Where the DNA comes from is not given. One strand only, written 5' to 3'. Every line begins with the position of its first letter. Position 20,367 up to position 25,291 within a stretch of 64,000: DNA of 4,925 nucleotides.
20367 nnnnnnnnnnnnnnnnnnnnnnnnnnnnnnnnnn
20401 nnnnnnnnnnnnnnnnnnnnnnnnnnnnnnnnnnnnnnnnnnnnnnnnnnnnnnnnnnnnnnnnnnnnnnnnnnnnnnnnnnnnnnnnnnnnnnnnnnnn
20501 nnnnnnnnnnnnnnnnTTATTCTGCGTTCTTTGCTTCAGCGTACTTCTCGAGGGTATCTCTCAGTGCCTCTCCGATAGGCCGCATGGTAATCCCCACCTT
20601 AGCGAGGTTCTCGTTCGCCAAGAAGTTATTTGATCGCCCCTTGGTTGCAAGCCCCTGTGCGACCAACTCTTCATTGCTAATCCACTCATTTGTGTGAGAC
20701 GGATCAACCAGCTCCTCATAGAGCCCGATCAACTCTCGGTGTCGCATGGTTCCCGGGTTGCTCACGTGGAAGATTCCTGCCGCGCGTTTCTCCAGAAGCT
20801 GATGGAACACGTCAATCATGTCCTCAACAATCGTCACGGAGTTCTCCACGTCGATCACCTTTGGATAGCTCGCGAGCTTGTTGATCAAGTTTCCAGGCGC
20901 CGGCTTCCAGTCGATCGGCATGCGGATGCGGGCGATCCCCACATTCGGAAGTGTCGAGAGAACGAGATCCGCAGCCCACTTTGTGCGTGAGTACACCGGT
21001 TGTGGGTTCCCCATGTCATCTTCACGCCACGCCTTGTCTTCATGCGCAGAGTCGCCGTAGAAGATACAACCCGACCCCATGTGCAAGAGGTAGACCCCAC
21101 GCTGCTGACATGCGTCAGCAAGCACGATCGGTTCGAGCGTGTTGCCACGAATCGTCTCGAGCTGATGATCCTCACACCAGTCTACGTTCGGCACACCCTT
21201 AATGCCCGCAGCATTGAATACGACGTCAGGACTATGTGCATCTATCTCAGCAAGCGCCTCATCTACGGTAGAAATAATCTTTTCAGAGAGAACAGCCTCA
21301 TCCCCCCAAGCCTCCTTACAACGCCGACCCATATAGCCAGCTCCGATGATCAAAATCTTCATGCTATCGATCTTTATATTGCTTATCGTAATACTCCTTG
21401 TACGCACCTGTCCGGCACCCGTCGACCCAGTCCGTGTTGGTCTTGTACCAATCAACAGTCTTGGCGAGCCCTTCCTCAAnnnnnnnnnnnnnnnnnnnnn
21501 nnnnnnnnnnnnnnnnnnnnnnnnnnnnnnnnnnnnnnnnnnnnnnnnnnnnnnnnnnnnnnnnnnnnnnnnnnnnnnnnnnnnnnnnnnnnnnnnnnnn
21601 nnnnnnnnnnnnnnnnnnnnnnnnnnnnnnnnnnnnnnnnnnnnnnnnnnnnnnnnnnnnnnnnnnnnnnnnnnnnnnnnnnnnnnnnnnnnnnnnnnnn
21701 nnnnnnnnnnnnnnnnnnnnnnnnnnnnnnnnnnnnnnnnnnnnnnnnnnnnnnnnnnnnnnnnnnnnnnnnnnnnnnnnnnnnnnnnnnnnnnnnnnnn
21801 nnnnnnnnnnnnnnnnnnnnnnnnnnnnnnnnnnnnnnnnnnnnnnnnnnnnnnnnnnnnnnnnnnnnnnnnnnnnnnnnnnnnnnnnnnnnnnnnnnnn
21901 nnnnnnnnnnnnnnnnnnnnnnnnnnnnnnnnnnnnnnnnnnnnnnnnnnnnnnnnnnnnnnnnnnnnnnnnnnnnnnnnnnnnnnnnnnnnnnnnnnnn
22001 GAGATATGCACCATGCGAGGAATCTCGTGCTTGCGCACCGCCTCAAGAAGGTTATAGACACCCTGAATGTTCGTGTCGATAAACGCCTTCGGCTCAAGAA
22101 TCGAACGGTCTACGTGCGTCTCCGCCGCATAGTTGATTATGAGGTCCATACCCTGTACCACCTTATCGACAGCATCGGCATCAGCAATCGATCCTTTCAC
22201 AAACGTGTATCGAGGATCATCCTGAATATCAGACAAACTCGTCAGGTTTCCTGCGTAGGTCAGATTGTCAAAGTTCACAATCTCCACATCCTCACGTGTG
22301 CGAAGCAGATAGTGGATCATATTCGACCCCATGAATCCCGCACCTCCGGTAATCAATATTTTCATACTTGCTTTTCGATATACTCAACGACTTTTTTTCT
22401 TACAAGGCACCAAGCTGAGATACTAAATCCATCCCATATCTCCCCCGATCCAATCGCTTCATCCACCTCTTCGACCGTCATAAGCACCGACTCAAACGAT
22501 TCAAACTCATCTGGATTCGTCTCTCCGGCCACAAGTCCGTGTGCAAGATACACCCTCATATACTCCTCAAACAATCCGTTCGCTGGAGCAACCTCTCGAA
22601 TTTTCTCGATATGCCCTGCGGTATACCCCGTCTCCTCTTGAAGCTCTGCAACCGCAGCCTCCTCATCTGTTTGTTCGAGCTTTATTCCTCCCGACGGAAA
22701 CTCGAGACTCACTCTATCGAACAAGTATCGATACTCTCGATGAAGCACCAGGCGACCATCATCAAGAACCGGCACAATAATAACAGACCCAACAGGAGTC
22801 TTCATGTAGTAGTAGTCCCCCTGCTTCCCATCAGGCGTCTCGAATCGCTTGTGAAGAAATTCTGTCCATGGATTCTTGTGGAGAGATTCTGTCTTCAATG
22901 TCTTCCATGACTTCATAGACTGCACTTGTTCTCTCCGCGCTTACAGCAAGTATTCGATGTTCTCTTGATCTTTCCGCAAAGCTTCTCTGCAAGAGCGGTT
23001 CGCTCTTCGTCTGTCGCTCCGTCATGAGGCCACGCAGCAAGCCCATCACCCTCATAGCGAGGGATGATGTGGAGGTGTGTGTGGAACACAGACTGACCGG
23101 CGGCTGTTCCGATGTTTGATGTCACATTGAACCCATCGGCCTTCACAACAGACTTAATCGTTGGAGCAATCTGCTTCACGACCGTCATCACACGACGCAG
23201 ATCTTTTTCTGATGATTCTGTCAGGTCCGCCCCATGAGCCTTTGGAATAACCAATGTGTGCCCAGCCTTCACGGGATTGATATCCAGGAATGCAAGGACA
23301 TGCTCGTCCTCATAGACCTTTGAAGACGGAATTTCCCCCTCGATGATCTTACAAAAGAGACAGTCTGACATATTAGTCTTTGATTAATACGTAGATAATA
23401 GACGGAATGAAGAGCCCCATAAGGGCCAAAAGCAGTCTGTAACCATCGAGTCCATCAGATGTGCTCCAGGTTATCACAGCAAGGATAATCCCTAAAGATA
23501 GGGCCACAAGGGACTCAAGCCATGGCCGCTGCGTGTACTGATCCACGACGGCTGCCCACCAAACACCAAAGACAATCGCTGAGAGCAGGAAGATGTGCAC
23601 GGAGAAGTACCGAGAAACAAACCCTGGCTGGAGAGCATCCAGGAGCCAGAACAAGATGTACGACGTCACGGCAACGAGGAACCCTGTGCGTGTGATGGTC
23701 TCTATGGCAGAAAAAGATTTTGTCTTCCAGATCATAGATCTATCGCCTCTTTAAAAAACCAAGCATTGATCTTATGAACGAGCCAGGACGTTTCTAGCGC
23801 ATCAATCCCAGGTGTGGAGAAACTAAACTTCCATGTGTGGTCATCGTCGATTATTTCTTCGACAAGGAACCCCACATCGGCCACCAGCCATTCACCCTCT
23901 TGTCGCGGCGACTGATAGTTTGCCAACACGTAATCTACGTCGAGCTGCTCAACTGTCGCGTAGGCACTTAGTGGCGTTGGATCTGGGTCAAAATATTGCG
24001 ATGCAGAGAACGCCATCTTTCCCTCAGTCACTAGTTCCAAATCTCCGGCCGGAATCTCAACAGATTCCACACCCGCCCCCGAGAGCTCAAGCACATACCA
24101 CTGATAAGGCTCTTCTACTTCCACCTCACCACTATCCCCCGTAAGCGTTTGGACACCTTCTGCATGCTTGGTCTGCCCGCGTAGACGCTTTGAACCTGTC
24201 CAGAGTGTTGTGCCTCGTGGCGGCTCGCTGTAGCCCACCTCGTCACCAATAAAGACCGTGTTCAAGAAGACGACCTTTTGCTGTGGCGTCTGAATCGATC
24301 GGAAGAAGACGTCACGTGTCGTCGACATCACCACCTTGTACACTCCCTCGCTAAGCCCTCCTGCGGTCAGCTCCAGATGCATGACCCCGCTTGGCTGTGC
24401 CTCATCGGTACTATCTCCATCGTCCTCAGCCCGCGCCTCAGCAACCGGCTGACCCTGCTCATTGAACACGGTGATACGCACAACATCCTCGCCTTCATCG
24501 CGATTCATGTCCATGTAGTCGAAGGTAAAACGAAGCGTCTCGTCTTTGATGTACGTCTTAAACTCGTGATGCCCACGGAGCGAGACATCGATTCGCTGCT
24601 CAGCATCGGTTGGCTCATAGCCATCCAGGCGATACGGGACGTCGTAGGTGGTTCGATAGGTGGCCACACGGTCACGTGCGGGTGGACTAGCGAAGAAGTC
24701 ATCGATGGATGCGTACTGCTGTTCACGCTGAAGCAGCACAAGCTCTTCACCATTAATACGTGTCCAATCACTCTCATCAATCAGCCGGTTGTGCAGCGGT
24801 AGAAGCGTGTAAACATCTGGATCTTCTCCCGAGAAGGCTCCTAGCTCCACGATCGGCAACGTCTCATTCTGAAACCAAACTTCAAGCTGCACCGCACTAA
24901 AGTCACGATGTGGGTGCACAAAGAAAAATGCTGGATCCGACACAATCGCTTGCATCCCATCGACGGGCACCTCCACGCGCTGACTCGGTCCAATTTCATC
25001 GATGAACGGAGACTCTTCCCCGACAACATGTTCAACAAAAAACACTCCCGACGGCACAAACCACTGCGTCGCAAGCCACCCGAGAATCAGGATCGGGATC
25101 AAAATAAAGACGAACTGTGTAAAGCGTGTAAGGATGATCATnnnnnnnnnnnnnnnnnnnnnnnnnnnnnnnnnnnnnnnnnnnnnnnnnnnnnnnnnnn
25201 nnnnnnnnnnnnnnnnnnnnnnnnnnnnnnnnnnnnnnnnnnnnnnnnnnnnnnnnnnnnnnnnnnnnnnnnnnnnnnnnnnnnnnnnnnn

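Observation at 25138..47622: Candidate protein O-glycosylation system: PMT/ArnT-like GT-C transferase, Ppm1/DPM1-like GT2 and Wzy_C protein next to a 1232-aa Ser/Thr-rich surface protein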

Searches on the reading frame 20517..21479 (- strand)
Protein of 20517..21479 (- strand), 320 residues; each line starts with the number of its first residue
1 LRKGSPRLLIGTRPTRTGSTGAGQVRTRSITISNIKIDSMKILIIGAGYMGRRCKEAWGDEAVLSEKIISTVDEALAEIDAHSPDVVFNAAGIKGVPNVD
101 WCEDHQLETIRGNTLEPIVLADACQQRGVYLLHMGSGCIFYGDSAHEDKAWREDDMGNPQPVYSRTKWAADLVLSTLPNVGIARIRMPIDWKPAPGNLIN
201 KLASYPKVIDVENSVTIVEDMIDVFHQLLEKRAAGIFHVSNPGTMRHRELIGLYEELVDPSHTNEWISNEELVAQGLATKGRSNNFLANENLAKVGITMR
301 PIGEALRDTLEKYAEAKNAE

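Call 7: search_protein_families(library=pfam, proteins=[window:20517-21479:-], max_evalue=0.001)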
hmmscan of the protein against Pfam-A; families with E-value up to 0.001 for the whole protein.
window:20517-21479:- (320 aa): 2 families
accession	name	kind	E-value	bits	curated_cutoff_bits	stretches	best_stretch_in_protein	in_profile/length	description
PF04321.23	RmlD_sub_bind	-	6.9e-18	65.2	27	1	71-249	39-222/287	RmlD substrate binding domain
PF01370.27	Epimerase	-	1.2e-10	41.7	20.9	1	74-174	54-153/240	NAD dependent epimerase/dehydratase family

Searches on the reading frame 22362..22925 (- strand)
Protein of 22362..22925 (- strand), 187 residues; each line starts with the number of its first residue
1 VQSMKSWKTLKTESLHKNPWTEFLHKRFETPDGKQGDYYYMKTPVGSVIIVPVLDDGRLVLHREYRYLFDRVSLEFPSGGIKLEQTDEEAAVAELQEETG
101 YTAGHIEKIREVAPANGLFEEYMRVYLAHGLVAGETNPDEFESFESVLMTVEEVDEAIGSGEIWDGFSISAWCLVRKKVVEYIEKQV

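Call 7: search_protein_families(library=pfam, proteins=[window:22362-22925:-], max_evalue=0.001)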
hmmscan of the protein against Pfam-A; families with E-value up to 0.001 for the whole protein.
window:22362-22925:- (187 aa): 1 family
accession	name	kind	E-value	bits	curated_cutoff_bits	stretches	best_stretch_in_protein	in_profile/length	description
PF00293.34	NUDIX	-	4.6e-12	46.5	21.1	1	47-154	5-118/134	NUDIX domain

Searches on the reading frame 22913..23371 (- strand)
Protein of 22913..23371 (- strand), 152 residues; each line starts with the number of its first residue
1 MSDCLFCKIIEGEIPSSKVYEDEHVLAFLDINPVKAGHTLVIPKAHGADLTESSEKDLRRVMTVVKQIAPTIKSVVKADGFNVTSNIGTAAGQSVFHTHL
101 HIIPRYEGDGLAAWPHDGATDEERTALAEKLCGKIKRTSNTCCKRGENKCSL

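Call 7: search_protein_families(library=pfam, proteins=[window:22913-23371:-], max_evalue=0.001)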
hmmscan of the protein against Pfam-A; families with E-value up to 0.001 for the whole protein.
window:22913-23371:- (152 aa): 2 families
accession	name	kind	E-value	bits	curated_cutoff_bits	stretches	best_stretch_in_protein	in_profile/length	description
PF01230.28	HIT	-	7.7e-30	103.9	21.5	1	12-107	2-97/98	HIT domain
PF11969.13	DcpS_C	-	1.4e-18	67.8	24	1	4-105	2-103/114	Scavenger mRNA decapping enzyme C-term binding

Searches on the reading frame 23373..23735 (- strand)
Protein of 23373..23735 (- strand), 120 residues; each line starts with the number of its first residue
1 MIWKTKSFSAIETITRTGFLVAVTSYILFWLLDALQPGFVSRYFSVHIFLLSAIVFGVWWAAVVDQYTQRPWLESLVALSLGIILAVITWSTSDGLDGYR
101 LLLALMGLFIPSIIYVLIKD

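Call 10: search_protein_families(library=ncbifam, proteins=[window:23373-23735:-], max_evalue=0.1)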
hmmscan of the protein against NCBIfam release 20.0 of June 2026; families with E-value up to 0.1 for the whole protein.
window:23373-23735:- (120 aa): 1 family
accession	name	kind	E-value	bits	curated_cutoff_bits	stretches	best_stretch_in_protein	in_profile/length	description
TIGR03165.1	F1F0_chp_2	hypoth_equivalog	0.019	15.3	55.5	1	49-116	11-79/83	F1/F0 ATPase, Methanosarcina type, subunit 2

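Call 11: search_protein_families(library=pfam, proteins=[window:23373-23735:-], max_evalue=10)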
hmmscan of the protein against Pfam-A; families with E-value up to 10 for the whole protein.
window:23373-23735:- (120 aa): 2 families
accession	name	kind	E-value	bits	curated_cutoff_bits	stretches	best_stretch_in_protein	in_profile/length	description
PF18916.5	Lycopene_cyc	-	0.85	10.7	27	1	14-69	4-59/92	Lycopene cyclase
PF03908.18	Sec20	-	1.4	9.3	27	1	99-119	70-90/92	Sec20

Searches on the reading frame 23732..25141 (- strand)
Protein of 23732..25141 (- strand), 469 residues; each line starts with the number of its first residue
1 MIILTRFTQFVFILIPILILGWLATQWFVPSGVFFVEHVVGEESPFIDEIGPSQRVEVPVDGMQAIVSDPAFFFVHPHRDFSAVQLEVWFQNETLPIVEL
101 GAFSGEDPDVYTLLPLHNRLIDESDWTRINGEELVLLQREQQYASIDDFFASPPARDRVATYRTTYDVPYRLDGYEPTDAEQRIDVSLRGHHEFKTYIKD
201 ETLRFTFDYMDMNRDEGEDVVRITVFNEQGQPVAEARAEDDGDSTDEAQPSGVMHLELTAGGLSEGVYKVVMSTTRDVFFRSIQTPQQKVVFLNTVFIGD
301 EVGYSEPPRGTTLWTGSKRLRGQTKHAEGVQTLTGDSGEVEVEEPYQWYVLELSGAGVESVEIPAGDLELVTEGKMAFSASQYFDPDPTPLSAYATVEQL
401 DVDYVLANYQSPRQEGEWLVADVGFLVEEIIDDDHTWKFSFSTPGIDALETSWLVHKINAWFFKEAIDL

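Call 3: search_protein_families(library=pfam, proteins=[window:23732-25141:-], max_evalue=0.01)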
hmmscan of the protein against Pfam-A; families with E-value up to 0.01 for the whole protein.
window:23732-25141:- (469 aa): 0 families

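Call 10: search_protein_families(library=ncbifam, proteins=[window:23732-25141:-], max_evalue=0.1)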
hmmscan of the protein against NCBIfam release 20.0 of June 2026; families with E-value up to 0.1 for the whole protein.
window:23732-25141:- (469 aa): 1 family
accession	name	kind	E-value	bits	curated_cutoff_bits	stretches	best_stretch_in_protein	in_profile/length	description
TIGR03503.1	TIGR03503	hypoth_equivalog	0.071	12.1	305.6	0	203-286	130-204/374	TIGR03503 family protein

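Call 11: search_protein_families(library=pfam, proteins=[window:23732-25141:-], max_evalue=10)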
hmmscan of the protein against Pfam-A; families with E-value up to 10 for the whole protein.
window:23732-25141:- (469 aa): 1 family
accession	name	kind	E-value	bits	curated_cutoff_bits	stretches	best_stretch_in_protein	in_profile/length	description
PF00778.23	DIX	-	0.17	12.2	22.2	1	72-99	43-70/77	DIX domain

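Call 57: search_solved_structures(query=A3, max_evalue=10)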
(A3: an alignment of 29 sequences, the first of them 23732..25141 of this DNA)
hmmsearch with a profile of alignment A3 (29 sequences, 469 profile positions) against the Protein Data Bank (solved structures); distinct sequences matched with E-value up to 10: 2.
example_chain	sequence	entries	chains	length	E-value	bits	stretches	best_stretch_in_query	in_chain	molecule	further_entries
2ovi_A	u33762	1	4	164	0.055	15.2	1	169-262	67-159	Hypothetical protein chuX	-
6u9j_A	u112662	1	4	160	0.061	15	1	168-261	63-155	Heme utilization carrier protein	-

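Call 86: search_protein_families(library=pfam, alignment_id=A3, max_evalue=0.05)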
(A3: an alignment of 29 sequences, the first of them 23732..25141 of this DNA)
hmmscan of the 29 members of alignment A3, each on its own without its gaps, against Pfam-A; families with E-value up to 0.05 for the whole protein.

A. member 1, window:23732-25141:- (469 aa): 0 families

B. families by the number of members that match (of 29 scanned): 6 families
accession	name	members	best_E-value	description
PF11589.14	DUF3244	2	0.00091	Domain of unknown function (DUF3244)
PF16967.11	TcfC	2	0.002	E-set like domain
PF22358.2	MfA4_C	1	0.021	Minor fimbrium tip subunit MfA4, C-terminal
PF09765.14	FANCL_d1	1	0.032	FANCL UBC-like domain 1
PF24170.1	Fn3-II_PB4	1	0.044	Straight fiber protein PB4 second Fn3-like domain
PF14545.12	DBB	1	0.048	Dof, BCAP, and BANK (DBB) motif,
